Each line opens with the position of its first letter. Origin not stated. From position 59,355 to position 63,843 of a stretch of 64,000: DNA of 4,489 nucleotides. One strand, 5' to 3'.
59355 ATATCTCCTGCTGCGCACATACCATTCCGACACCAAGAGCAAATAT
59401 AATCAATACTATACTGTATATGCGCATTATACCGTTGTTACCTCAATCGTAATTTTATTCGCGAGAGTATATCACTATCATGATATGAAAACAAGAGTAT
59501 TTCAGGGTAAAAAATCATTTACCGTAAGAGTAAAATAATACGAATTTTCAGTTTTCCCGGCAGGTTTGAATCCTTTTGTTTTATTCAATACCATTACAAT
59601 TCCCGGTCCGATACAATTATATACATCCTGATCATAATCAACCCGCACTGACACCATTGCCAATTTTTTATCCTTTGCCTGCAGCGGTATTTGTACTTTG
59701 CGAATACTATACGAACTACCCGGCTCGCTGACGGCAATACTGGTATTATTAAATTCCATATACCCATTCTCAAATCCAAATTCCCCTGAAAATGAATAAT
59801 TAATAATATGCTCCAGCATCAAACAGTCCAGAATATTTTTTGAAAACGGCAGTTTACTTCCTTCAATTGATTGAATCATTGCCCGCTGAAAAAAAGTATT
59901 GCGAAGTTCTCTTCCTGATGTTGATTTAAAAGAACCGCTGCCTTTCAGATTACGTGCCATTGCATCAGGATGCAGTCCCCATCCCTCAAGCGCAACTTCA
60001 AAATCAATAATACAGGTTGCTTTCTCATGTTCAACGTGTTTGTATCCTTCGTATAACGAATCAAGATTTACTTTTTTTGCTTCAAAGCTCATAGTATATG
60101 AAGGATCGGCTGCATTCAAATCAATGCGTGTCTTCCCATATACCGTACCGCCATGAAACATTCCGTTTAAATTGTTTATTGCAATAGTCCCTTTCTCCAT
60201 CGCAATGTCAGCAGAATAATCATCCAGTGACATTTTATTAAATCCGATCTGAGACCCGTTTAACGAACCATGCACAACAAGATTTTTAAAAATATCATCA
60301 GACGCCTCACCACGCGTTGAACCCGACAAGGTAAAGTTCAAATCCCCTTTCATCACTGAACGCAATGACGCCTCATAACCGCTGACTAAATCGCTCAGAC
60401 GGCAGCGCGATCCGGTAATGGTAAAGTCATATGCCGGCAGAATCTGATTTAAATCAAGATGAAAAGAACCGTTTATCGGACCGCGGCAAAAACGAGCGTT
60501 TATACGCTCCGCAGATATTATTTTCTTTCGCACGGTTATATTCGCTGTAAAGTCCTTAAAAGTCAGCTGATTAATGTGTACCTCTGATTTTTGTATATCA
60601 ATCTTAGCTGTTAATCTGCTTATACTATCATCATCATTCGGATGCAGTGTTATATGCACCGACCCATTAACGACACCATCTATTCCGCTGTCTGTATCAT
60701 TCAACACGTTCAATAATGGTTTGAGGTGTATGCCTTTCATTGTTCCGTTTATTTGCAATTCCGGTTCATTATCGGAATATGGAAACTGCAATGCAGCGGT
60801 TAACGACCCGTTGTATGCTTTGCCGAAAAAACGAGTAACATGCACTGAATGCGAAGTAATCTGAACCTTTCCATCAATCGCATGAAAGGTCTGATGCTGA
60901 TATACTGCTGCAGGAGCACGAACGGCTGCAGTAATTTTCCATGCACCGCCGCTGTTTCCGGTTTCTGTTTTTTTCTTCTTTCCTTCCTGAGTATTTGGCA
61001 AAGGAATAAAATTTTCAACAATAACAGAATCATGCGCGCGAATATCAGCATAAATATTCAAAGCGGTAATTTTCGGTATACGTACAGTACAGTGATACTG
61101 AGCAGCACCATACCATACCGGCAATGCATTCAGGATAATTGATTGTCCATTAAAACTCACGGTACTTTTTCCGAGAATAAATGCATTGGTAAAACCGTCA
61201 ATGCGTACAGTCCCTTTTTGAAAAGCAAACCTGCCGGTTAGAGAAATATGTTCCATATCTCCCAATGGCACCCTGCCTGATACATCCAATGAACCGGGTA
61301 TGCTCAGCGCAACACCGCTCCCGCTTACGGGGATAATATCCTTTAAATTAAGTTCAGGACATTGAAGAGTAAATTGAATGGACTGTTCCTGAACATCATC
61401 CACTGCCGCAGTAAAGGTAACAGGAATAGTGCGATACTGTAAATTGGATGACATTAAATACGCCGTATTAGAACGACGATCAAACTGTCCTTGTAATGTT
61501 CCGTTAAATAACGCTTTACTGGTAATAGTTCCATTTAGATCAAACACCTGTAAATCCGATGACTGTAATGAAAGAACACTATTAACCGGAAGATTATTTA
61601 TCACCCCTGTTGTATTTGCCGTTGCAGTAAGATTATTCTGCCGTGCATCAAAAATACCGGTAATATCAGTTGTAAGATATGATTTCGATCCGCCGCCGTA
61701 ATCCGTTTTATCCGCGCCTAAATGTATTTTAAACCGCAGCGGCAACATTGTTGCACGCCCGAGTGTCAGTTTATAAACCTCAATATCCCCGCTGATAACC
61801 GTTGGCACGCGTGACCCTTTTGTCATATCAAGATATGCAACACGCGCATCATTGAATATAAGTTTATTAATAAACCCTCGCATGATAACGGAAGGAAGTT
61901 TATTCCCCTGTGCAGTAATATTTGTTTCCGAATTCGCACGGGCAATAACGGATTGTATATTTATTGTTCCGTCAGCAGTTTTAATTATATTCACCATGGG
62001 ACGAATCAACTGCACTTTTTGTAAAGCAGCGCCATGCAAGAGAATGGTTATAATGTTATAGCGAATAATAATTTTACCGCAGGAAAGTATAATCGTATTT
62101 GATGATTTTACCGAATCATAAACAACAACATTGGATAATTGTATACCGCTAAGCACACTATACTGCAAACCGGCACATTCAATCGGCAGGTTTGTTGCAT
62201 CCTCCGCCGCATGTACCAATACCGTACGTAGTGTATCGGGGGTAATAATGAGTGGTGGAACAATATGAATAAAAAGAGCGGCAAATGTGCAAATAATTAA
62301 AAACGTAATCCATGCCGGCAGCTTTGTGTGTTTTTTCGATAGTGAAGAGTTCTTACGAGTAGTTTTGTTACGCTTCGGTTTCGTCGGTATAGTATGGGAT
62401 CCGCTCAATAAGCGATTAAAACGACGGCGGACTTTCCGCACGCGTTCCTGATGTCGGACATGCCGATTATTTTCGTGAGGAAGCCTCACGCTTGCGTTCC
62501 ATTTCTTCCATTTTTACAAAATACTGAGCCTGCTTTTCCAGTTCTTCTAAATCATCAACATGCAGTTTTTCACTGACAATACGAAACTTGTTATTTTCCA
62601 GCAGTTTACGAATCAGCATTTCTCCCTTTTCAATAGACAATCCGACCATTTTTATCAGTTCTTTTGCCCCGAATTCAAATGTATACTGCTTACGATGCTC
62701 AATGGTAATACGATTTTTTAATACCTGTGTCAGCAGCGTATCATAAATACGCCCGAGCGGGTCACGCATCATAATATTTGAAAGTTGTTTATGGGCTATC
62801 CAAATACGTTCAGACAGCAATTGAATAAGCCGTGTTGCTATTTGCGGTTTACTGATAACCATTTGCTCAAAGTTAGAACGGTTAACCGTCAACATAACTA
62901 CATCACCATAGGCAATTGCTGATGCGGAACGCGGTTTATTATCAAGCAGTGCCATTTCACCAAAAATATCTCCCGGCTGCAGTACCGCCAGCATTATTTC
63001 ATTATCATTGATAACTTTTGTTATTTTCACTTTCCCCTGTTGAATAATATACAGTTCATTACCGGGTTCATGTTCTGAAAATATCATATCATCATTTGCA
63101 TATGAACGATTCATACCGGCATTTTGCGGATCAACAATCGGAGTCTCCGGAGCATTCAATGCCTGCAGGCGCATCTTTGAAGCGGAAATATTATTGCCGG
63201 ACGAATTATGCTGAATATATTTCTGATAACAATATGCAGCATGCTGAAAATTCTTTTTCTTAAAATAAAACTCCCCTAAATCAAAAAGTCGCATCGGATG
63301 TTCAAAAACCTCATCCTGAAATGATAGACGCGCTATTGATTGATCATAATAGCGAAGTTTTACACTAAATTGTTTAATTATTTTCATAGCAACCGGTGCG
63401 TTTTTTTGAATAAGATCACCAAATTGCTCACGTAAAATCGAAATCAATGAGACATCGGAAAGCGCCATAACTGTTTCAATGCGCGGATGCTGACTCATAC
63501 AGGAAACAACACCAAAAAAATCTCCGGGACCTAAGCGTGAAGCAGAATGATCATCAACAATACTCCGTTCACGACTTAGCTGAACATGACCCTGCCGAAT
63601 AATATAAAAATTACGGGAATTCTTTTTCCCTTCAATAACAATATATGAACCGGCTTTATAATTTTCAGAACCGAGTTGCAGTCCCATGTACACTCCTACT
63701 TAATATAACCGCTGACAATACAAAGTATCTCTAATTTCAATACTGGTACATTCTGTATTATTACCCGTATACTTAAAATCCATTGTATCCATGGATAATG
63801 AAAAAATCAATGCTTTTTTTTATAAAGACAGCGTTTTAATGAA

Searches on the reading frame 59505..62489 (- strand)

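Call 4: search_protein_families(library=pfam, proteins=[window:59505-62489:-], max_evalue=0.01)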
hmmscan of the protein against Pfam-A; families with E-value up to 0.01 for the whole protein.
window:59505-62489:- (995 aa): 3 families
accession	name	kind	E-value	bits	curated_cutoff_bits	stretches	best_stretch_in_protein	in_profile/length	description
PF05170.20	AsmA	-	6.3e-22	78.6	29.8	1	743-856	445-556/607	AsmA family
PF13116.12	YhdP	-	3.9e-07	28.8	46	1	571-745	594-775/1224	YhdP protein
PF05359.17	DUF748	-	1.1e-06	27.5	50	1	59-241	17-187/1037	Domain of Unknown Function (DUF748)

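Call 6: search_protein_families(library=ncbifam, proteins=[window:59505-62489:-], max_evalue=0.001)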
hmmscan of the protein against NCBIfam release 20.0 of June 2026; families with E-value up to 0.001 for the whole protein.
window:59505-62489:- (995 aa): 3 families
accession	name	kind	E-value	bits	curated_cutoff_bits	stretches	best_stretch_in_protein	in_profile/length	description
NF008091.0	PRK10833.1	equivalog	2.1e-14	53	412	1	731-874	334-474/618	outer membrane assembly protein AsmA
TIGR04411.1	T2SS_GspN_Lepto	equivalog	2.7e-08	33.6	50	0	60-152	2-88/280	type II secretion system protein GspN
NF047499.1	LIC_11026_fam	hypoth_equivalog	8e-05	20.7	325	1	86-193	33-139/1006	LIC_11026 family protein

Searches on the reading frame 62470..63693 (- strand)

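Call 4: search_protein_families(library=pfam, proteins=[window:62470-63693:-], max_evalue=0.01)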
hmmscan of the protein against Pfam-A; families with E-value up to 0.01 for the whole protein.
window:62470-63693:- (408 aa): 3 families
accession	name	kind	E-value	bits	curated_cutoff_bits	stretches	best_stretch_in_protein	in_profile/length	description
PF00027.35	cNMP_binding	-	1.4e-44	150.4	27.5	2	196-279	2-86/89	Cyclic nucleotide-binding domain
PF07719.23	TPR_2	-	0.0013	19.1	27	1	136-163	4-31/34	Tetratricopeptide repeat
PF00515.34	TPR_1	-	0.0018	18.5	27.8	1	137-164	5-32/34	Tetratricopeptide repeat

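Call 6: search_protein_families(library=ncbifam, proteins=[window:62470-63693:-], max_evalue=0.001)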
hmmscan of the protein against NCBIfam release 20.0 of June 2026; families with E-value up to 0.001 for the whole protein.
window:62470-63693:- (408 aa): 12 families
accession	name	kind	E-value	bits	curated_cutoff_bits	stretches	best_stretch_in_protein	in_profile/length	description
NF008732.0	PRK11753.1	equivalog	1.1e-26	93.6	266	2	195-369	25-200/214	cAMP-activated global transcriptional regulator CRP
TIGR03697.1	NtcA_cyano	equivalog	4.1e-18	65.8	244.95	2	203-321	3-124/193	global nitrogen regulator NtcA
NF058543.1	ActPatMycb56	equivalog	8.6e-18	64.2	460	1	203-297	29-122/317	acetyltransferase Pat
NF041163.2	encap_f2b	equivalog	4.3e-16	59.1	400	2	194-292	96-196/450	family 2B encapsulin nanocompartment shell protein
TIGR03896.1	cyc_nuc_ocin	subfamily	1.3e-14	54.4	161.05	1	195-297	10-117/317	bacteriocin-type transport-associated protein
NF006901.0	PRK09392.1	equivalog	4.8e-12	45.7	211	1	198-354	35-187/236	transcriptional activator FtrB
NF050806.1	TransRegFixKCaul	equivalog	1.2e-08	34.5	300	1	190-298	20-126/215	transcriptional regulator FixK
NF045989.1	TransRegFnrLRhodb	equivalog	1.3e-08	34.4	300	1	196-304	39-145/245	transcriptional regulator FnrL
NF010499.0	PRK13918.1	equivalog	1.8e-06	27.6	274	0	203-321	22-133/205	CRP/FNR family transcriptional regulator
NF007707.0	PRK10402.1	subfamily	2.4e-05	24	180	1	196-299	34-138/226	transcriptional regulator YeiL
NF050815.1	TransActFtrBCaul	equivalog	3e-05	23.4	300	0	203-324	42-163/251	transcriptional activator FtrB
NF052518.1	TransRegLdrP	equivalog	3.2e-05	24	300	1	199-276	5-82/195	transcriptional regulator LdrP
